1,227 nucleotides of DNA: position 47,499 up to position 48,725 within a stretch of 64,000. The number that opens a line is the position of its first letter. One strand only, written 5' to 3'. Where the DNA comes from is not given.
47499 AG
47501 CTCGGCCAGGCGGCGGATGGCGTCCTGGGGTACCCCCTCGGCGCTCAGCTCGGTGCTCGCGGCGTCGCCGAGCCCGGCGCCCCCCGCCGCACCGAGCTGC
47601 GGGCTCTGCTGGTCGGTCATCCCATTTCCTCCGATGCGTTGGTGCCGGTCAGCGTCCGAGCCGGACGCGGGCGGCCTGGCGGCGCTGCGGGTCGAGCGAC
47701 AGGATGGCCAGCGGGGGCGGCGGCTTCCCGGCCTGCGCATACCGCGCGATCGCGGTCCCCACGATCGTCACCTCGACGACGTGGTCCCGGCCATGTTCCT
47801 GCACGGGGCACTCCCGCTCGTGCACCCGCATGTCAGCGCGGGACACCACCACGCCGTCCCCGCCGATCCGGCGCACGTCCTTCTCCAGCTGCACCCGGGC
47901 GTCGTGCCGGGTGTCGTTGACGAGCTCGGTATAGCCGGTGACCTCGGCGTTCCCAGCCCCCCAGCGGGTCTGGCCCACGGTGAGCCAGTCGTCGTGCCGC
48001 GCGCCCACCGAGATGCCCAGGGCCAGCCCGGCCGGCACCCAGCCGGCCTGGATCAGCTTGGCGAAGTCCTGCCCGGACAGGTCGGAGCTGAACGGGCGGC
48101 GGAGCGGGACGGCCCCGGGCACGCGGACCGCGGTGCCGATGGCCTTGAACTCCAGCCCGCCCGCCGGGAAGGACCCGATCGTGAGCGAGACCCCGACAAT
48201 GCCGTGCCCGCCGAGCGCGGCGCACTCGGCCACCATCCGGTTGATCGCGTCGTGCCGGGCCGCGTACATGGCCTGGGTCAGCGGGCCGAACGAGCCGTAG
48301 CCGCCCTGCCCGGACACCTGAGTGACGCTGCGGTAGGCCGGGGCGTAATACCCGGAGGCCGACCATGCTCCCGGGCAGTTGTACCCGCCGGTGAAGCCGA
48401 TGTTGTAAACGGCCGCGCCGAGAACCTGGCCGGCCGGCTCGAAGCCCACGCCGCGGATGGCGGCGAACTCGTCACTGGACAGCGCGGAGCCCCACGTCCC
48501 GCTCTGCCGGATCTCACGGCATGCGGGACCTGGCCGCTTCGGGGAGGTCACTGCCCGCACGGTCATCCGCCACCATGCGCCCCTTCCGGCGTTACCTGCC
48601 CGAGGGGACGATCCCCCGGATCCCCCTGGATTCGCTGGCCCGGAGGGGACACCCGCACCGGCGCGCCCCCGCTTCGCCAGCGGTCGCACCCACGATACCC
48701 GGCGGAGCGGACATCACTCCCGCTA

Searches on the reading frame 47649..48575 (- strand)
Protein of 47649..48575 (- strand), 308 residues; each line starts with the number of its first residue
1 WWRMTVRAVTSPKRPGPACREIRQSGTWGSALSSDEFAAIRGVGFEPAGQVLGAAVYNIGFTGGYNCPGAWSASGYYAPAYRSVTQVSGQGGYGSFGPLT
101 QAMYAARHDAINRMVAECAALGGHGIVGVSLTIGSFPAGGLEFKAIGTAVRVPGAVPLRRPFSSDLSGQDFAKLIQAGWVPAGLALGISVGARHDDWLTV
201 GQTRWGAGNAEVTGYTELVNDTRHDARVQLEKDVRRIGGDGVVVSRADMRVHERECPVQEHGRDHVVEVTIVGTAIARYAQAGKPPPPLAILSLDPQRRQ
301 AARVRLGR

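Call 82: search_protein_families(library=pfam, proteins=[window:47649-48575:-])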
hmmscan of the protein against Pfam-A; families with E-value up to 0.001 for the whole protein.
window:47649-48575:- (308 aa): 1 family
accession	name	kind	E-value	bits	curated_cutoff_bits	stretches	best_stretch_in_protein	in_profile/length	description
PF01906.23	YbjQ_1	-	1.2e-15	58.4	23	2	94-152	45-103/103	Putative heavy-metal-binding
